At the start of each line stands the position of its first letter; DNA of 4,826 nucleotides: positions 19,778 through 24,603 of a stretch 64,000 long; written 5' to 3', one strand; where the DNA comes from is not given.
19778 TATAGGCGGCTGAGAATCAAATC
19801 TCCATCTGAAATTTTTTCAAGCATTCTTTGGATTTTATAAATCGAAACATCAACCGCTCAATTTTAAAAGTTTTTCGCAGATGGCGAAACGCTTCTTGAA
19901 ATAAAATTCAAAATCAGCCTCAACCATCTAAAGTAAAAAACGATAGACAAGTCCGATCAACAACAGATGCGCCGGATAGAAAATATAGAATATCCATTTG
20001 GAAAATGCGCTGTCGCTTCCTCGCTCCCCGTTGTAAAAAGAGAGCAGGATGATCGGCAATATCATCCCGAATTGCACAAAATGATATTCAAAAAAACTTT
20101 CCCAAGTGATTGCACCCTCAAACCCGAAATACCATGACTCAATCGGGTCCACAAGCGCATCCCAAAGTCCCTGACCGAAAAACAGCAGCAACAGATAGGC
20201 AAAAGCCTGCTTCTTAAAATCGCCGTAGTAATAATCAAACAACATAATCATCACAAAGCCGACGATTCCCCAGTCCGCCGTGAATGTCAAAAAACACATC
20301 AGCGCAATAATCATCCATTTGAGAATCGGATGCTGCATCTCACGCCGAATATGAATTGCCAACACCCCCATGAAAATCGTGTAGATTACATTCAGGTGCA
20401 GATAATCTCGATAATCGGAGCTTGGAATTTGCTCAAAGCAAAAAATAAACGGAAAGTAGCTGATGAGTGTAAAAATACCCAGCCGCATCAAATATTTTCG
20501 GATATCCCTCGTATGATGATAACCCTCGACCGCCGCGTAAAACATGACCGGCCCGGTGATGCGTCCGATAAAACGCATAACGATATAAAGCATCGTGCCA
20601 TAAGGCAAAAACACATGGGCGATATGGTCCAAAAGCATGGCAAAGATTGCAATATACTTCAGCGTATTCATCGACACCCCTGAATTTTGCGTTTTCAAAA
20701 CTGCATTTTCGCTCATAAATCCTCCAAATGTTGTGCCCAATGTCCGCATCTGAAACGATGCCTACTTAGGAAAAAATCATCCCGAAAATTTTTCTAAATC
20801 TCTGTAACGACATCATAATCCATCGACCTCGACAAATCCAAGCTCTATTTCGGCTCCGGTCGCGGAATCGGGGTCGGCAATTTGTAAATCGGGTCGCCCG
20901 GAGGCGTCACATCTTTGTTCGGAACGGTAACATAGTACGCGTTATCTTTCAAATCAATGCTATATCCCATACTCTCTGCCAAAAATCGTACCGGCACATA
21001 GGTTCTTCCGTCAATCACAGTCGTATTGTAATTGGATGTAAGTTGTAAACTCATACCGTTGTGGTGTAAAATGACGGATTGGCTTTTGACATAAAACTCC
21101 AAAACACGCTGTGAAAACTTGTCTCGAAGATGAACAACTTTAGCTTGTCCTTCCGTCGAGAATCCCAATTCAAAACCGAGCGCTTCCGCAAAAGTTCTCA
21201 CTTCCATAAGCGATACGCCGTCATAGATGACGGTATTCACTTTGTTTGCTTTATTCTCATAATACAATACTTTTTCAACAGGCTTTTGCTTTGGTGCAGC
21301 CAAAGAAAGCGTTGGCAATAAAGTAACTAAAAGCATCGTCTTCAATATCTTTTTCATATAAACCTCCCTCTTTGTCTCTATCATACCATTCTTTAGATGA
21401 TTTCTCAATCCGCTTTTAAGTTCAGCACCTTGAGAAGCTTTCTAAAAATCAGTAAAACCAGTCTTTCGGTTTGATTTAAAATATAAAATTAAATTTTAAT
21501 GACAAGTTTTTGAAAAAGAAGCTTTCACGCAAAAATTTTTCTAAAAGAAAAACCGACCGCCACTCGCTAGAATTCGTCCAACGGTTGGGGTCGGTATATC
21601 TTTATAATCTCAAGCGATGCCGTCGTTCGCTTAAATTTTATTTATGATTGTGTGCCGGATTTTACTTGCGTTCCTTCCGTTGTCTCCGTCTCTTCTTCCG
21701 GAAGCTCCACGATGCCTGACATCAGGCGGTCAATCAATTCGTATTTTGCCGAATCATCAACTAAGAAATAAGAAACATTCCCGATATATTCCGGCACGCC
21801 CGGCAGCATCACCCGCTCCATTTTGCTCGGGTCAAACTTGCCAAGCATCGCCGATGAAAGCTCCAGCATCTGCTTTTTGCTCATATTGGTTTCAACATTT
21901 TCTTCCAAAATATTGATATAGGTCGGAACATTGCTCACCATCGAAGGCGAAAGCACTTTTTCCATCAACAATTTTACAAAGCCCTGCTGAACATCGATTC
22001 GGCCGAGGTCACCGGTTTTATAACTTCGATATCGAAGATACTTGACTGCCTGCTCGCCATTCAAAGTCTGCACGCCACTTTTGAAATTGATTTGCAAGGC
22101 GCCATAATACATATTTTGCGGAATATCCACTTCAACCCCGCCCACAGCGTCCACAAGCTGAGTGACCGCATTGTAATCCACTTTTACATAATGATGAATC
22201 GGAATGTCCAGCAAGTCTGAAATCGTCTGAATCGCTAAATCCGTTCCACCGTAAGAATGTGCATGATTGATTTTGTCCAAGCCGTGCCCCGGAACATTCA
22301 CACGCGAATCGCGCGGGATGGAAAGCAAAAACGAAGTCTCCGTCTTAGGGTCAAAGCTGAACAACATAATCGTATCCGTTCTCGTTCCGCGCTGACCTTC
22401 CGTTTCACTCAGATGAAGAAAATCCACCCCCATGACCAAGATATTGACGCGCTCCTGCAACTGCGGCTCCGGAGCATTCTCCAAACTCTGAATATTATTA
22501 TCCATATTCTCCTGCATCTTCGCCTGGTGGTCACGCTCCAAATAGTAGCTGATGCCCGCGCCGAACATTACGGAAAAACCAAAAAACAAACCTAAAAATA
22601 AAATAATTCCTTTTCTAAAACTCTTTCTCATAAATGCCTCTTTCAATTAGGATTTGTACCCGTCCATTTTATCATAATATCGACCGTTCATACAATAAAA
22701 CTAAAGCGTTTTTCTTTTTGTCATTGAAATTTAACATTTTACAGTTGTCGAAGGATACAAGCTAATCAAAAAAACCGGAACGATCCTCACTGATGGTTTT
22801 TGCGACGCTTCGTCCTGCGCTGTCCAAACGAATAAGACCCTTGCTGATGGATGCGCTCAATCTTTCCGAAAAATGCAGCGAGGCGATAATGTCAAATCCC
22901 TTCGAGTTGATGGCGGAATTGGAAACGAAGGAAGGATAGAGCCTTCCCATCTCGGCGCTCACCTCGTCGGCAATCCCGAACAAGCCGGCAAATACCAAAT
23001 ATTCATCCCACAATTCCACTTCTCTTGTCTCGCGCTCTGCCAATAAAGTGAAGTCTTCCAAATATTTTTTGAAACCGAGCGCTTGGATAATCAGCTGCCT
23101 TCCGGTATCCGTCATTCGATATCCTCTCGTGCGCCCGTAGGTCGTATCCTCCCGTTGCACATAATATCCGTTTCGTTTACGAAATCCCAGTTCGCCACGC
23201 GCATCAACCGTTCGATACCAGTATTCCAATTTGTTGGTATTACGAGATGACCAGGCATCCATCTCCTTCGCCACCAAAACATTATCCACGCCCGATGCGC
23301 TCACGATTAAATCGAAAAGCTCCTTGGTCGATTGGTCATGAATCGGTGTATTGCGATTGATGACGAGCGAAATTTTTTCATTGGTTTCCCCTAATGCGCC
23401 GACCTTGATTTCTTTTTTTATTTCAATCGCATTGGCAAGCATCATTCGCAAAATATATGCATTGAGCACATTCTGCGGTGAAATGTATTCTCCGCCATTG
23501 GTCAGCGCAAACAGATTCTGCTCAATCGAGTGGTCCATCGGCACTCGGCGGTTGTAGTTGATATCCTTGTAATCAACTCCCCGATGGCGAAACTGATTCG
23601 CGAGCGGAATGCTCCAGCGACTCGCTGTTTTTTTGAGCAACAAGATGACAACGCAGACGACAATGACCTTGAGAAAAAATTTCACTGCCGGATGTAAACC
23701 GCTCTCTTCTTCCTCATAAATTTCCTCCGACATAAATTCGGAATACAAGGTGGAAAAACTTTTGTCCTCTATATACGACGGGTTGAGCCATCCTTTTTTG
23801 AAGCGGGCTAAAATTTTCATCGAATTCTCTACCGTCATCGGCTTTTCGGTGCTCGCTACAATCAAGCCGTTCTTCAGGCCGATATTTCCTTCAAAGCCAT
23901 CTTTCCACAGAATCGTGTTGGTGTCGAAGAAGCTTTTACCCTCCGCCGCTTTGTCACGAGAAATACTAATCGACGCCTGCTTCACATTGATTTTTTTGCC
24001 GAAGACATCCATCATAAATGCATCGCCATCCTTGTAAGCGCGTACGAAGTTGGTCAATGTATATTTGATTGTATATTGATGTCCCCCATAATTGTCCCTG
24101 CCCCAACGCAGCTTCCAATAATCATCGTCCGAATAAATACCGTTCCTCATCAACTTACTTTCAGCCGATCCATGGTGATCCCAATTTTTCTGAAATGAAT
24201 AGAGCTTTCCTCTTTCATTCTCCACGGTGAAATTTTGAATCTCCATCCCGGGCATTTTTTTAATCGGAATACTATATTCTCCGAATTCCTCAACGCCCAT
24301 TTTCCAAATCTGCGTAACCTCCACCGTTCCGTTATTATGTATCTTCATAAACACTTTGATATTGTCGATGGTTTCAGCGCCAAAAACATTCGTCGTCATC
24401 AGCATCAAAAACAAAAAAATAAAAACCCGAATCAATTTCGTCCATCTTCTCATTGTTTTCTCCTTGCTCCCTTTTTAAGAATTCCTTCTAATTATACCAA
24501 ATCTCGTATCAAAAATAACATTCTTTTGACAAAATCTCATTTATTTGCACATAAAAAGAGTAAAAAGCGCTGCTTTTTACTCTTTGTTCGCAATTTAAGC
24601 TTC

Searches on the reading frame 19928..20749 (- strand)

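Call 19: search_protein_families(library=pfam, proteins=[window:19928-20749:-], max_evalue=0.0001)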
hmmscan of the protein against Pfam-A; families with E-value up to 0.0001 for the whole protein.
window:19928-20749:- (273 aa): 1 family
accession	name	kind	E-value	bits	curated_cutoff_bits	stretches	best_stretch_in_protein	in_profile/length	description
PF05857.17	TraX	-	1.5e-24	87.6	25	1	27-268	2-216/217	TraX protein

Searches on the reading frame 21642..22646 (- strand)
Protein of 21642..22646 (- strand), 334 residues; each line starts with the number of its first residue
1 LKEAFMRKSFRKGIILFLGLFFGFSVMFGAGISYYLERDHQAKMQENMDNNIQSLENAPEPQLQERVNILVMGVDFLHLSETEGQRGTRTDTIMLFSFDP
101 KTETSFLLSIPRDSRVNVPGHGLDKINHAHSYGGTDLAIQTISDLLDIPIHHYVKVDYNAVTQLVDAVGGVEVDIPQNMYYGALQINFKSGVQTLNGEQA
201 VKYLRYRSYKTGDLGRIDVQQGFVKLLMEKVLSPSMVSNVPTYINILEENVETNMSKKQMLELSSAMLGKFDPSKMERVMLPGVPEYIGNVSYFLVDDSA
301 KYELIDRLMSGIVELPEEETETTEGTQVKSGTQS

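Call 19: search_protein_families(library=pfam, proteins=[window:21642-22646:-], max_evalue=0.0001)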
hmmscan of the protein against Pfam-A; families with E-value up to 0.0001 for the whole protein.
window:21642-22646:- (334 aa): 1 family
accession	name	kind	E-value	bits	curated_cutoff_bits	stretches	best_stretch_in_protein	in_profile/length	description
PF03816.19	LytR_cpsA_psr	-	1.6e-47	161.9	24.6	1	89-232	1-149/150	LytR_cpsA_psr family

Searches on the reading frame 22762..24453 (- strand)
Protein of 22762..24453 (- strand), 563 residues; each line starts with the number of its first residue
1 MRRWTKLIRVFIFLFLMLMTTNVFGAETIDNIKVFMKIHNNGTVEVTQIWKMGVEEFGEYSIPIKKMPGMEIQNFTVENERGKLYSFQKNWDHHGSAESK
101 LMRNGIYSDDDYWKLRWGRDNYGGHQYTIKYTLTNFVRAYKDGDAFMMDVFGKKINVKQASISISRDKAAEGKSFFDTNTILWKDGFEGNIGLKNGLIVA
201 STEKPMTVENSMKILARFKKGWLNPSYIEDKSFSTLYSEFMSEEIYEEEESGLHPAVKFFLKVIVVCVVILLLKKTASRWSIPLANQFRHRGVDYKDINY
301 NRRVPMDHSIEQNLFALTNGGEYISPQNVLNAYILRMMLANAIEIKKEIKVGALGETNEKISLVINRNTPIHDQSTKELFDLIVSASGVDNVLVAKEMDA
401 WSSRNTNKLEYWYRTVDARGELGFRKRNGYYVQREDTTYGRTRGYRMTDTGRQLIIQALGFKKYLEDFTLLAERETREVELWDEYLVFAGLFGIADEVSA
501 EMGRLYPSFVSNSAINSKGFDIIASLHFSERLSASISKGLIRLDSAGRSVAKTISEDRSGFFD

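Call 57: search_protein_families(library=pfam, proteins=[window:22762-24453:-], max_evalue=0.00001)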
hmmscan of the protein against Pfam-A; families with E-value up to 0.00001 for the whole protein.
window:22762-24453:- (563 aa): 2 families
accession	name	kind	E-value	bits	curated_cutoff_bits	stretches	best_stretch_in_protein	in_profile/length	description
PF20990.2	DUF2207_C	-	5.8e-18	65.9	33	1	442-502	187-247/247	Predicted membrane protein (DUF2207) C-terminal domain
PF09972.14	DUF2207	-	4.9e-09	37.1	24.4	1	28-165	1-123/172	Predicted membrane protein (DUF2207) N-terminal domain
